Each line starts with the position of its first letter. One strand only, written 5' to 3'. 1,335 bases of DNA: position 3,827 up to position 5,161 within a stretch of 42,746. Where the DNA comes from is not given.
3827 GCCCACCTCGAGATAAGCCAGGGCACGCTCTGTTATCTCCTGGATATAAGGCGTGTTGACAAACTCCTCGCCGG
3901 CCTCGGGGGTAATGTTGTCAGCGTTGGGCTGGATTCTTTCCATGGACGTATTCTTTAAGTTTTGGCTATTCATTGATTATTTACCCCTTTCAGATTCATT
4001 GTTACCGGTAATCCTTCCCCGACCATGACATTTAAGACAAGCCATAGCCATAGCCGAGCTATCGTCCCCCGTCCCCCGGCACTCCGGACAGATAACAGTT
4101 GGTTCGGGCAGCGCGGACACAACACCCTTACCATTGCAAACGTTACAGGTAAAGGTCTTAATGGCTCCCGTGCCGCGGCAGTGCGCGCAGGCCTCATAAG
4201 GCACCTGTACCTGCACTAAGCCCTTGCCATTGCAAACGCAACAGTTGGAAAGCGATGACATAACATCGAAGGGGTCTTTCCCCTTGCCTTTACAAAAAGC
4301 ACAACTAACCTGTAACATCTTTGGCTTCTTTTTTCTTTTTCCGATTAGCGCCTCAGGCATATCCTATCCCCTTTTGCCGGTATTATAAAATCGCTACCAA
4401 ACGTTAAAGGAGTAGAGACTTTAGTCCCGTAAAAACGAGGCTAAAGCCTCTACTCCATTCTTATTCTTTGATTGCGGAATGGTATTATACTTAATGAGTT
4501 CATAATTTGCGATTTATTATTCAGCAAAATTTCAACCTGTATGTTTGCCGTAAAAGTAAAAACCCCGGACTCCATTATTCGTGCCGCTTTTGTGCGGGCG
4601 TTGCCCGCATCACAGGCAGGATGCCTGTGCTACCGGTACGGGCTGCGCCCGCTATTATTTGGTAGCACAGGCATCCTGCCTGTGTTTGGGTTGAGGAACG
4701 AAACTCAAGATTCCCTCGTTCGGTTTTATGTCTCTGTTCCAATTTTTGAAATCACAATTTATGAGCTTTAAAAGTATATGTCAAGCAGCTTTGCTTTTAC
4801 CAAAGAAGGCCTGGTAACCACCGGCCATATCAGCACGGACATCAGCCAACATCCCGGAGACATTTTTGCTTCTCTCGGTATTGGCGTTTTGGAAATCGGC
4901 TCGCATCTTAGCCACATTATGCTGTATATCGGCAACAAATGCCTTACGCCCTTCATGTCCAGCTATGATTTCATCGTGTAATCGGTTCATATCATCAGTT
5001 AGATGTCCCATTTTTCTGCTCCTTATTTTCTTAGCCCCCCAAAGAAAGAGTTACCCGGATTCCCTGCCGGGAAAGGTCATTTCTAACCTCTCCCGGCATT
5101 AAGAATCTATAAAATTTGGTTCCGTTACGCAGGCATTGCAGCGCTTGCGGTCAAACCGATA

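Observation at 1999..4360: Two paralogous J-domain-less DnaJ CR-type zinc-finger proteins embedded in the gas-vesicle operon, one translationally coupled to gvpN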

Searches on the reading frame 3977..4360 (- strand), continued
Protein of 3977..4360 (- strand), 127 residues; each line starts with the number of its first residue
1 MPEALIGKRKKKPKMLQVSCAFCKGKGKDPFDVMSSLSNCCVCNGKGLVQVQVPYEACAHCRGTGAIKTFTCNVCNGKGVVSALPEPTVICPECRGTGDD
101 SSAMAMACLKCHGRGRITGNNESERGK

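Call 73: search_protein_families(library=pfam, proteins=[L031:5313-6383:+, L031:6380-8191:+, L031:375-2528:+, L031:3364-4896:+, L031:4896-5303:+, L031:9340-9969:+], max_evalue=0.0001)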
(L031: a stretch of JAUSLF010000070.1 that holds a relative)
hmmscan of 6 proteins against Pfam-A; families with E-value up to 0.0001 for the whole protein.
L031:5313-6383:+ (356 aa): 2 families
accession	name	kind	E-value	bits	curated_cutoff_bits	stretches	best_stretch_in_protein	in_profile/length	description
PF06386.16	GvpL_GvpF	-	1.9e-44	153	23.6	1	6-251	3-245/245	Gas vesicle synthesis protein GvpL/GvpF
PF00226.36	DnaJ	-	1.7e-13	50.9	27.8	1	268-316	5-53/63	DnaJ domain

L031:6380-8191:+ (603 aa): 2 families
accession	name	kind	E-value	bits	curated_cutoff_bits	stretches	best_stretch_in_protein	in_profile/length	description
PF00012.26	HSP70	-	2.4e-235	782.8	20.6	1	5-590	2-593/599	Hsp70 protein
PF06723.19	MreB_Mbl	-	2e-16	60.2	27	1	130-369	91-317/327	MreB/Mbl protein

L031:375-2528:+ (717 aa): 26 families (the best 25 are shown)
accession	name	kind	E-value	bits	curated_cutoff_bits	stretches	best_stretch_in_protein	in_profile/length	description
PF00004.35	AAA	-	8.3e-94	311.4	21.2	2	222-353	1-130/131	ATPase family associated with various cellular activities (AAA)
PF17862.7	AAA_lid_3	-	3e-30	103.8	27.2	2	376-415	1-40/45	AAA+ lid domain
PF02359.24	CDC48_N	-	1.6e-24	86.3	35.1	1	10-92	1-83/85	Cell division protein 48 (CDC48), N-terminal domain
PF05496.18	RuvB_N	-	3.8e-15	56.4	27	1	219-297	33-103/159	Holliday junction DNA helicase RuvB P-loop domain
PF13191.12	AAA_16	-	2.8e-13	51.1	32.6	1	211-326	16-137/167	AAA ATPase domain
PF07728.20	AAA_5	-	3.5e-12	47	22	0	221-293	1-81/139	AAA domain (dynein-related subfamily)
PF13173.12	AAA_14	-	1.6e-10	41.5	27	0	221-290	4-74/129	AAA domain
PF07724.20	AAA_2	-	2.9e-10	40.9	27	0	223-317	7-101/166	AAA domain (Cdc48 subfamily)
PF06068.19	TIP49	-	4.6e-09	36.3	23.8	0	219-258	50-91/347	TIP49 P-loop domain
PF13401.12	AAA_22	-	5e-09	37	27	0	222-276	8-80/130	AAA domain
PF02933.23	CDC48_2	-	1.1e-08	35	22.4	1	111-165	4-57/64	Cell division protein 48 (CDC48), domain 2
PF13671.12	AAA_33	-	6.6e-07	30.2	27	0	222-332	2-80/143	AAA domain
PF20720.3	nSTAND3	-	1.2e-06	28.8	27.2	0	221-285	19-72/155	Novel STAND NTPase 3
PF01078.27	Mg_chelatase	-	2.5e-06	27.5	20.3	0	222-239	25-42/207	Magnesium chelatase, subunit ChlI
PF24883.2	NPHP3_N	-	3.5e-06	27.7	24.8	0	222-243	25-46/164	Nephrocystin 3, N-terminal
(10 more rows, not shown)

L031:3364-4896:+ (510 aa): 7 families
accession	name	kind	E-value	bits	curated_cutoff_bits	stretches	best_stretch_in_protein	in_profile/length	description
PF08448.16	PAS_4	-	2.5e-29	102.1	23.1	2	165-274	2-110/110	PAS fold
PF02518.31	HATPase_c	-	2.5e-27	95.9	26.4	1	397-501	2-108/111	Histidine kinase-, DNA gyrase B-, and HSP90-like ATPase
PF13426.13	PAS_9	-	4.8e-19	69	27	1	171-271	4-103/103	PAS domain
PF00989.32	PAS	-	7.6e-17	61.8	22.6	1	159-268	2-112/113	PAS fold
PF00512.31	HisKA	-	2.2e-11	44.1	26.9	1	290-349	4-62/66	His Kinase A (phospho-acceptor) domain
PF13188.13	PAS_8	-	1.5e-09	37.8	21.8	1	160-211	3-55/65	PAS domain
PF08447.18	PAS_3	-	3.8e-08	33.9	25.6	1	180-265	1-88/89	PAS fold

L031:4896-5303:+ (135 aa): 1 family
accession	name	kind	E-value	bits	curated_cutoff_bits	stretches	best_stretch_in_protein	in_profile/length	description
PF00072.30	Response_reg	-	3.5e-19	69.5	30.2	1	9-124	1-110/111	Response regulator receiver domain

L031:9340-9969:+ (209 aa): 0 families

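Call 78: search_protein_representatives(alignment_id=A1)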
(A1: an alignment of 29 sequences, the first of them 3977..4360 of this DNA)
Query: 29 sequences, 116 profile positions. Proteins with E-value up to 0.001 (for the whole library): 2778; up to 1e-10: 460; up to 1e-30: 30. The best 150 are listed.
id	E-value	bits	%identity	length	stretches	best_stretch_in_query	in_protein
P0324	2.7e-57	208.1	-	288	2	6-114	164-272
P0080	2.1e-44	166.6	-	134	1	6-113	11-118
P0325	5.2e-44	165.3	-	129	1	8-113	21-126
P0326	7.9e-44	164.7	-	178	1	6-111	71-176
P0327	3.1e-43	162.8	-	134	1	5-114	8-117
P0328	6.0e-43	161.9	-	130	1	8-115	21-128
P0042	7.8e-43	161.5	-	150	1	7-112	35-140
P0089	1.4e-42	160.7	-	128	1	7-111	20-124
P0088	2.4e-41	156.7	-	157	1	10-113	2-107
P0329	5.3e-41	155.6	-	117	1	5-111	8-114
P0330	1.4e-39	151.1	-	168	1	7-112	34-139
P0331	1.7e-39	150.7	-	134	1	5-111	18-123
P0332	2.4e-39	150.3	-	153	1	5-112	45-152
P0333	2.6e-38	146.9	-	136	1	7-114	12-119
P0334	1.4e-37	144.5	-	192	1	3-112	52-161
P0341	2.3e-33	131.0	-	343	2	7-113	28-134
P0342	4.1e-33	130.2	-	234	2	6-113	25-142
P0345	1.9e-32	128.0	-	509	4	43-111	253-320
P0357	6.5e-29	116.6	-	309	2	5-112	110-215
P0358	7.2e-29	116.5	-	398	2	8-111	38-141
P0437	1.8e-20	89.4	-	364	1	9-113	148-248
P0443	4.6e-20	88.1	-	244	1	9-113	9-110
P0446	7.6e-20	87.4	-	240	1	9-114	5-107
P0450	9.9e-20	87.0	-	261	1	11-112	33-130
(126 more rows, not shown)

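Call 79: search_protein_families(library=pfam, proteins=[P0324, P0341, P0342, P0345, P0357, P0358, P0437, P0443, P0446, P0450], max_evalue=0.001)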
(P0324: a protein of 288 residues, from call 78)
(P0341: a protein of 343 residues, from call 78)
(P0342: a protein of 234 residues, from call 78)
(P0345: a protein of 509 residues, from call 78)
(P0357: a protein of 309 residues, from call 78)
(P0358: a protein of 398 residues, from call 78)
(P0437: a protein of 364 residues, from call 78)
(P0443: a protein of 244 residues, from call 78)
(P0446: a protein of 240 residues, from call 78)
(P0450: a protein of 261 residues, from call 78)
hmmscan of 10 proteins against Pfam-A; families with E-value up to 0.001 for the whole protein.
P0324 (288 aa): 4 families
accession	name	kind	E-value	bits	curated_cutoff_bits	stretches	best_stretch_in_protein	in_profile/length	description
PF00684.25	DnaJ_CXXCXGXG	-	4.9e-22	78.4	32.7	5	73-130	1-65/65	DnaJ central domain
PF15777.11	Anti-TRAP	-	2.5e-18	66.2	32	1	33-63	11-41/59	Tryptophan RNA-binding attenuator protein inhibitory protein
PF17302.8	DUF5351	-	2e-13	50.8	27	0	89-115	1-28/29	Family of unknown function (DUF5351)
PF23733.2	GRXCR1-2_C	-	0.00041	20.7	26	0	33-66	10-43/47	GRXCR1/2, C-terminal domain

P0341 (343 aa): 3 families
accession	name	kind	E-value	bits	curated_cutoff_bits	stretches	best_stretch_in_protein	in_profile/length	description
PF15777.11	Anti-TRAP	-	1.4e-17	63.9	32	1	31-62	10-42/59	Tryptophan RNA-binding attenuator protein inhibitory protein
PF00684.25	DnaJ_CXXCXGXG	-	2.5e-17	63.3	32.7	1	71-129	1-65/65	DnaJ central domain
PF17302.8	DUF5351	-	1.1e-06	29.3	27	0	53-79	1-28/29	Family of unknown function (DUF5351)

P0342 (234 aa): 3 families
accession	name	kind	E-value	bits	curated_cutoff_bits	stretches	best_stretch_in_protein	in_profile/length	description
PF00684.25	DnaJ_CXXCXGXG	-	7.4e-19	68.2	32.7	2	176-228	1-54/65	DnaJ central domain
PF15777.11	Anti-TRAP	-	4.4e-10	39.8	32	0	65-97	8-42/59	Tryptophan RNA-binding attenuator protein inhibitory protein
PF17302.8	DUF5351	-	3.1e-05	24.6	27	0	27-40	15-28/29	Family of unknown function (DUF5351)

P0345 (509 aa): 3 families
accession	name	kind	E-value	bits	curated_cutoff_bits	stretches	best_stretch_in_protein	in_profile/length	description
PF00684.25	DnaJ_CXXCXGXG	-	1.6e-19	70.3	32.7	2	352-411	1-63/65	DnaJ central domain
PF15777.11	Anti-TRAP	-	5.7e-09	36.3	32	0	439-472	12-43/59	Tryptophan RNA-binding attenuator protein inhibitory protein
PF17302.8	DUF5351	-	3.1e-07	31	27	0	352-377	1-28/29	Family of unknown function (DUF5351)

P0357 (309 aa): 3 families
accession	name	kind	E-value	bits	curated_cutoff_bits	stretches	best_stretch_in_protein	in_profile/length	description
PF00684.25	DnaJ_CXXCXGXG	-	8.4e-15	55.2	32.7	2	156-211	1-65/65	DnaJ central domain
PF17302.8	DUF5351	-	4.7e-09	36.8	27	1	52-77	1-27/29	Family of unknown function (DUF5351)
PF15777.11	Anti-TRAP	-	4.8e-07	30.1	32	0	155-182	12-43/59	Tryptophan RNA-binding attenuator protein inhibitory protein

P0358 (398 aa): 2 families
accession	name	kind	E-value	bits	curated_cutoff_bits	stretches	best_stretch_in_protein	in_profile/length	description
PF00684.25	DnaJ_CXXCXGXG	-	9.7e-18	64.6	32.7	2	80-138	1-65/65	DnaJ central domain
PF15777.11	Anti-TRAP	-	6.6e-12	45.7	32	0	79-107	12-43/59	Tryptophan RNA-binding attenuator protein inhibitory protein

P0437 (364 aa): 4 families
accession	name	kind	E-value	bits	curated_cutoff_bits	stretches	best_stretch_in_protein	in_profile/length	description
PF00684.25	DnaJ_CXXCXGXG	-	1.2e-11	45.1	32.7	1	220-248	1-30/65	DnaJ central domain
PF15777.11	Anti-TRAP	-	2.1e-05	24.8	32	0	218-245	11-42/59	Tryptophan RNA-binding attenuator protein inhibitory protein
PF14947.12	HTH_45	-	2.7e-05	24.5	25.5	0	316-358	31-72/77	Winged helix-turn-helix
PF17302.8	DUF5351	-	3.2e-05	24.5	27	0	202-228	1-28/29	Family of unknown function (DUF5351)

P0443 (244 aa): 3 families
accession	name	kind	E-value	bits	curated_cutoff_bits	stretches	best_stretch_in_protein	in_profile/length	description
PF00684.25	DnaJ_CXXCXGXG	-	6.2e-12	46.1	32.7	1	13-71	1-65/65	DnaJ central domain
PF15777.11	Anti-TRAP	-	1.3e-11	44.7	32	1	81-111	12-46/59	Tryptophan RNA-binding attenuator protein inhibitory protein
PF17302.8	DUF5351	-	0.00072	20.2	27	0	47-71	1-27/29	Family of unknown function (DUF5351)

P0446 (240 aa): 3 families
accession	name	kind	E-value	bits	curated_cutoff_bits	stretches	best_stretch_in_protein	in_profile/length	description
PF00684.25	DnaJ_CXXCXGXG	-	4.2e-13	49.8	32.7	3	43-101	1-65/65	DnaJ central domain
PF15777.11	Anti-TRAP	-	3e-09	37.2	32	1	77-109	12-47/59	Tryptophan RNA-binding attenuator protein inhibitory protein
PF17302.8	DUF5351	-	4.8e-06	27.2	27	0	25-51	1-28/29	Family of unknown function (DUF5351)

P0450 (261 aa): 3 families
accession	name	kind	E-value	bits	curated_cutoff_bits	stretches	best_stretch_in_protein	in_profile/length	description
PF00684.25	DnaJ_CXXCXGXG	-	8.3e-13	48.8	32.7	2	103-139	1-38/65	DnaJ central domain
PF15777.11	Anti-TRAP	-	2.3e-08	34.3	32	1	102-137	12-52/59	Tryptophan RNA-binding attenuator protein inhibitory protein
PF17302.8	DUF5351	-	3.8e-06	27.5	27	0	101-111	18-28/29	Family of unknown function (DUF5351)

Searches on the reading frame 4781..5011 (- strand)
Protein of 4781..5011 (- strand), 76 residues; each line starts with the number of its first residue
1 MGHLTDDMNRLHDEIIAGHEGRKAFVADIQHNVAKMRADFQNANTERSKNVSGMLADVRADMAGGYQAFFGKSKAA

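Call 3: search_protein_families(library=pfam, proteins=[window:4781-5011:-], max_evalue=0.1)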
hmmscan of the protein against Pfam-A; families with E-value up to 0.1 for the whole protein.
window:4781-5011:- (76 aa): 1 family
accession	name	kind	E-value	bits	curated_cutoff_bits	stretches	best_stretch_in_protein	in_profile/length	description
PF17921.7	Integrase_H2C2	-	0.073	13.6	25.5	0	8-33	10-34/59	Integrase zinc binding domain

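Call 4: search_protein_families(library=ncbifam, proteins=[window:4781-5011:-], max_evalue=0.1)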
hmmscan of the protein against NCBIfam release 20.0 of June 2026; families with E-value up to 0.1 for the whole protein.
window:4781-5011:- (76 aa): 1 family
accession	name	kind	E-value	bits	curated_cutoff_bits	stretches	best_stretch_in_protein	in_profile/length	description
NF012163.2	BaeS_SmeS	equivalog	0.026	13.5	500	1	1-33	219-251/457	sensor histidine kinase efflux regulator BaeS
